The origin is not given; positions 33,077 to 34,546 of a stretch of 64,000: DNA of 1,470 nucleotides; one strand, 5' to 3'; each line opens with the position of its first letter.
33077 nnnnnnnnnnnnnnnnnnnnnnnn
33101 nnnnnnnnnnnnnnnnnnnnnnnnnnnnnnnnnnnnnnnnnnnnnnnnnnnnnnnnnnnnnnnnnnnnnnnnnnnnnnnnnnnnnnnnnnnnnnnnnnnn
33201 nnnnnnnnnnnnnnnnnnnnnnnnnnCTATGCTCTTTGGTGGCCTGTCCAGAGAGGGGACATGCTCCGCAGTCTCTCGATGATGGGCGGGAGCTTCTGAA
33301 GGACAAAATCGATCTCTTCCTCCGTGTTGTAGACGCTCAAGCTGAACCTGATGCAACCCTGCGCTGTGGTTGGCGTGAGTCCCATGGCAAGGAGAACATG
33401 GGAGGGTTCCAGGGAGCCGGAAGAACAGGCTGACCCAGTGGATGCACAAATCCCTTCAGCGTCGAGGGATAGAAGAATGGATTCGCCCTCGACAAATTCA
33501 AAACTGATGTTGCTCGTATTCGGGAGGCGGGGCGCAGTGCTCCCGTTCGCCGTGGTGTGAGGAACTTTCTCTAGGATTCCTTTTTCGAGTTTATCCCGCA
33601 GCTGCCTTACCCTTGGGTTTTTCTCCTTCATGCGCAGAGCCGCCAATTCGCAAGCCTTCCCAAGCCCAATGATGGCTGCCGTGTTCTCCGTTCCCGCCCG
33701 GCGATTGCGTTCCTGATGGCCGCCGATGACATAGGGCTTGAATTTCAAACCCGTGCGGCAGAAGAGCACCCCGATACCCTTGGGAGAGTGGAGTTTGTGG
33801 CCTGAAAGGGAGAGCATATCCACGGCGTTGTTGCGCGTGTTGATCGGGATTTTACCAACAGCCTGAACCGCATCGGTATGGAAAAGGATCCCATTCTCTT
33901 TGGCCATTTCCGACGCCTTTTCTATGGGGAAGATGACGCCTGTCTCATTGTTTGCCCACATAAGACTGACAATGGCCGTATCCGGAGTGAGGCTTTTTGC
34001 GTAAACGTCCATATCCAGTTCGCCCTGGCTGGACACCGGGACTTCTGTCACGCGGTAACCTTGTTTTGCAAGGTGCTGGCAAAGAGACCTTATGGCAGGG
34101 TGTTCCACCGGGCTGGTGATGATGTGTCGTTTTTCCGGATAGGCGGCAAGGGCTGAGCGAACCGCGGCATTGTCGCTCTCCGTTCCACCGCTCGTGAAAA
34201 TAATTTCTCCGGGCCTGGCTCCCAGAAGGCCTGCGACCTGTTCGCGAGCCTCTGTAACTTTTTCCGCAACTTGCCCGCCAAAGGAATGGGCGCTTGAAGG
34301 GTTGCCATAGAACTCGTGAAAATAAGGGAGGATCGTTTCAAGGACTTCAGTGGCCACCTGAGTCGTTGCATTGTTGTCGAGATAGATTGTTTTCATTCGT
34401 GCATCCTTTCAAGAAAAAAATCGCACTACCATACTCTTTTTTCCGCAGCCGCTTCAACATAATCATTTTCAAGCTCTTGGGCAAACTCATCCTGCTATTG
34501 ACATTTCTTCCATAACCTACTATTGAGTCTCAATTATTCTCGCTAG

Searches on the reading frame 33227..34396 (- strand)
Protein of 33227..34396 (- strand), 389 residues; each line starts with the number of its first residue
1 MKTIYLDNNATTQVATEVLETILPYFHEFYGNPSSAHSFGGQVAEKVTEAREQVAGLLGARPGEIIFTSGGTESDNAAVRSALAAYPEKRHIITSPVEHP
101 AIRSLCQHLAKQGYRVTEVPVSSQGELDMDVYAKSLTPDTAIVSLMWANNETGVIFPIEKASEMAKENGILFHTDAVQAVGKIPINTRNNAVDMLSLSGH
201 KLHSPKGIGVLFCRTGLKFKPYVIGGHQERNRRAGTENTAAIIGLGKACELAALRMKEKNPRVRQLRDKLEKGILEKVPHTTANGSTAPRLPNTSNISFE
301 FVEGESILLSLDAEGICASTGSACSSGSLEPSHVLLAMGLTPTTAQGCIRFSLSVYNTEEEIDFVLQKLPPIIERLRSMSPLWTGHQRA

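Call 32: search_protein_families(library=ncbifam, proteins=[window:33227-34396:-], max_evalue=0.00001)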
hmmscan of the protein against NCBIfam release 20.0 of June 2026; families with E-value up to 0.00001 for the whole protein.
window:33227-34396:- (389 aa): 20 families
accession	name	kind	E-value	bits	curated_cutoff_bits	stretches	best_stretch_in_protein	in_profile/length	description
TIGR03402.1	FeS_nifS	equivalog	2.4e-186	619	530.75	1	4-382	1-379/379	cysteine desulfurase NifS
NF010611.0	PRK14012.1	equivalog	2.2e-117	392.4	548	1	3-386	6-392/406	IscS subfamily cysteine desulfurase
TIGR03403.1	nifS_epsilon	equivalog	1.8e-115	385.8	587.7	1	4-380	1-380/382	NifS family cysteine desulfurase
TIGR02006.1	IscS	equivalog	1.6e-111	373.2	643.2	1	3-384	4-386/402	IscS subfamily cysteine desulfurase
TIGR03235.1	DNA_S_dndA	equivalog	7.2e-105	351.1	480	1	5-353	1-353/353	cysteine desulfurase DndA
NF002806.0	PRK02948.1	subfamily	2.5e-89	299.9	304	1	4-375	2-374/381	IscS subfamily cysteine desulfurase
TIGR01979.1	sufS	subfamily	6.1e-50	170.2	475.1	1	3-371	19-397/403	SufS family cysteine desulfurase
TIGR01977.1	am_tr_V_EF2568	hypoth_equivalog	3.3e-46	158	377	1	4-369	1-373/376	cysteine desulfurase family protein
NF041166.1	f2_encap_cargo1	exception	4.6e-38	131.7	800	1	3-369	246-620/623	family 2A encapsulin nanocompartment cargo protein cysteine desulfurase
NF040779.1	Sec_lyase_SclA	exception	1.2e-31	110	525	1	4-372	1-376/378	selenocysteine lyase SclA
TIGR03392.1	FeS_syn_CsdA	equivalog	1.9e-29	103.1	493.6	1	2-369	16-389/398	cysteine desulfurase CsdA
NF008126.0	PRK10874.1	equivalog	1.9e-29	103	607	1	2-369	19-392/401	cysteine desulfurase CsdA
TIGR01976.1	am_tr_V_VC1184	hypoth_equivalog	4.5e-29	101.9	352.35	1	3-216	19-234/401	cysteine desulfurase-like protein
NF006791.0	PRK09295.1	equivalog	6.1e-27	94.7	661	1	4-371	25-400/406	cysteine desulfurase SufS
TIGR04343.1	egtE_PLP_lyase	equivalog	1.5e-15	56.9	400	1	41-218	45-220/370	ergothioneine biosynthesis PLP-dependent enzyme EgtE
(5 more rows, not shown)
